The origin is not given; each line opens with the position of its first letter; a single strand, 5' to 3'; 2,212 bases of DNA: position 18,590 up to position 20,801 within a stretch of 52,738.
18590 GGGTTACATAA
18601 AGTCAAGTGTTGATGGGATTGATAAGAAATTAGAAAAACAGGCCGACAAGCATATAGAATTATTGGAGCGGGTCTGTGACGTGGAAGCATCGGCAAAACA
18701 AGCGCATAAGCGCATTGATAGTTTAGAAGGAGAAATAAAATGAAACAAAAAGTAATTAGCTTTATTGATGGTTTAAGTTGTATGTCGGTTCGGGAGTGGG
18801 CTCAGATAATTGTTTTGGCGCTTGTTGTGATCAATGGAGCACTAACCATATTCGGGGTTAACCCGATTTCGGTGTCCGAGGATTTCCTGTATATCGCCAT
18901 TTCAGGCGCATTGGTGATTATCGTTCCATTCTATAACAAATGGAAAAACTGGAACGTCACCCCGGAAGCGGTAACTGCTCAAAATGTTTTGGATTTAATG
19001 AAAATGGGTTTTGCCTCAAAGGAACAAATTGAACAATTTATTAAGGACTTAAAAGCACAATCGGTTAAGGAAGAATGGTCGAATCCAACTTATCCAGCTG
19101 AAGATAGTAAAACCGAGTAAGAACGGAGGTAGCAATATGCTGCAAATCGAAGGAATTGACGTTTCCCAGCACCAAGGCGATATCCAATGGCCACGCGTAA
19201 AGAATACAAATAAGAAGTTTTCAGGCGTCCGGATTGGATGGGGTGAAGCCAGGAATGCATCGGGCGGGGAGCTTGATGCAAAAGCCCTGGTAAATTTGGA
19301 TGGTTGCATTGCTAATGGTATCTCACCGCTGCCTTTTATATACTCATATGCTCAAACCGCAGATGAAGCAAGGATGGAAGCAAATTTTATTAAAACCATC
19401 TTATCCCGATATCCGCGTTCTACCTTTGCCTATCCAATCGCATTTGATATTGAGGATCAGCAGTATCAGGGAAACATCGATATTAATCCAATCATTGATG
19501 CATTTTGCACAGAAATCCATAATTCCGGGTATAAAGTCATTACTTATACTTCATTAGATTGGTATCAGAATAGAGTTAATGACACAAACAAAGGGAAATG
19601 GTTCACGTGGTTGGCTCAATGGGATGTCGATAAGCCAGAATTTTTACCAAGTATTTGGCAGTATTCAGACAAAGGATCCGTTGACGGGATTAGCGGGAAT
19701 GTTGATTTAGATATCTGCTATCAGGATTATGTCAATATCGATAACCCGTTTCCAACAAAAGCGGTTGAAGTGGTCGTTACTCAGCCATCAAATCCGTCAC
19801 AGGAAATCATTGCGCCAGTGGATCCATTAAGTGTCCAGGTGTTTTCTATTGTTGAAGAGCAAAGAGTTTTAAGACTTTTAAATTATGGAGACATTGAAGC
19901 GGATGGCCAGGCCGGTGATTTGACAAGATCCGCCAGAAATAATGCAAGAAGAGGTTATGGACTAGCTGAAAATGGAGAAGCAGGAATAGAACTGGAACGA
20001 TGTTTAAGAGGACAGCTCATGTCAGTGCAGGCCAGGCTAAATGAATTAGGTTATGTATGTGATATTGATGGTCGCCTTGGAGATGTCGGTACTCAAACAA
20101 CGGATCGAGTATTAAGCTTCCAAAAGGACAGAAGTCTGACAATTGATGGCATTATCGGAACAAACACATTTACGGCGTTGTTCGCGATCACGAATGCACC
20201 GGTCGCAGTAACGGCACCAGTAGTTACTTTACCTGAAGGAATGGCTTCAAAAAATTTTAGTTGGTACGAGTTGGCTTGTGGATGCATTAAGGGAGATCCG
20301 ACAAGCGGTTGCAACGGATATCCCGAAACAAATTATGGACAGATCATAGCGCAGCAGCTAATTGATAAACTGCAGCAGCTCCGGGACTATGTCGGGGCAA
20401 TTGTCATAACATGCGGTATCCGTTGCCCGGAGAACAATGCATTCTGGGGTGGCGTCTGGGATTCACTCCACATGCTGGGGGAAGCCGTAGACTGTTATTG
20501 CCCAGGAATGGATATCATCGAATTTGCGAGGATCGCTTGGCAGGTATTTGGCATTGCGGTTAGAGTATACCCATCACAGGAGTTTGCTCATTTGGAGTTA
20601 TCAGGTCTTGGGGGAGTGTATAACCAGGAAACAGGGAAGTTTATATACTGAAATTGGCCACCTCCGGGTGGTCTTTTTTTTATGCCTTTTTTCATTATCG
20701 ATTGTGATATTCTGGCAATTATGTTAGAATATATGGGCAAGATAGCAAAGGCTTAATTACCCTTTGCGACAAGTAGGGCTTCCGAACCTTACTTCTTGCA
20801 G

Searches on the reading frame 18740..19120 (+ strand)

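Call 71: search_protein_families(library=pfam, proteins=[window:18740-19120:+], max_evalue=0.01)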
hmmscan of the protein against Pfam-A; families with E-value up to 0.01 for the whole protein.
window:18740-19120:+ (126 aa): 2 families
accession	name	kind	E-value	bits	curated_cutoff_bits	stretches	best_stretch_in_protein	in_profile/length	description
PF04688.18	Holin_SPP1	-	3.4e-13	50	27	1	15-84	2-71/74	SPP1 phage holin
PF08309.17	LVIVD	-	0.00053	19.7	20.2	1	43-61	7-26/42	LVIVD repeat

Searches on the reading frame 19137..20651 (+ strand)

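Call 71: search_protein_families(library=pfam, proteins=[window:19137-20651:+], max_evalue=0.01)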
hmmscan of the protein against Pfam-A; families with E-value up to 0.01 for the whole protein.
window:19137-20651:+ (504 aa): 5 families
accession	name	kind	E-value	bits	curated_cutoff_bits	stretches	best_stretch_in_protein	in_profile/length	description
PF01183.26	Glyco_hydro_25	-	2.8e-20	73.8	27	1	7-185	1-180/180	Glycosyl hydrolases family 25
PF01471.23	PG_binding_1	-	1.2e-12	48.3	23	1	295-348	6-57/57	Putative peptidoglycan binding domain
PF08291.16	Peptidase_M15_3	-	3.5e-12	46.8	23.2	1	373-486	2-107/108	Peptidase M15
PF05951.18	Peptidase_M15_2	-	6.6e-05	23.1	27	1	407-488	56-147/153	Bacterial protein of unknown function (DUF882)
PF09374.15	PG_binding_3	-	0.00047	20.7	24.6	0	242-268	7-32/76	Predicted Peptidoglycan domain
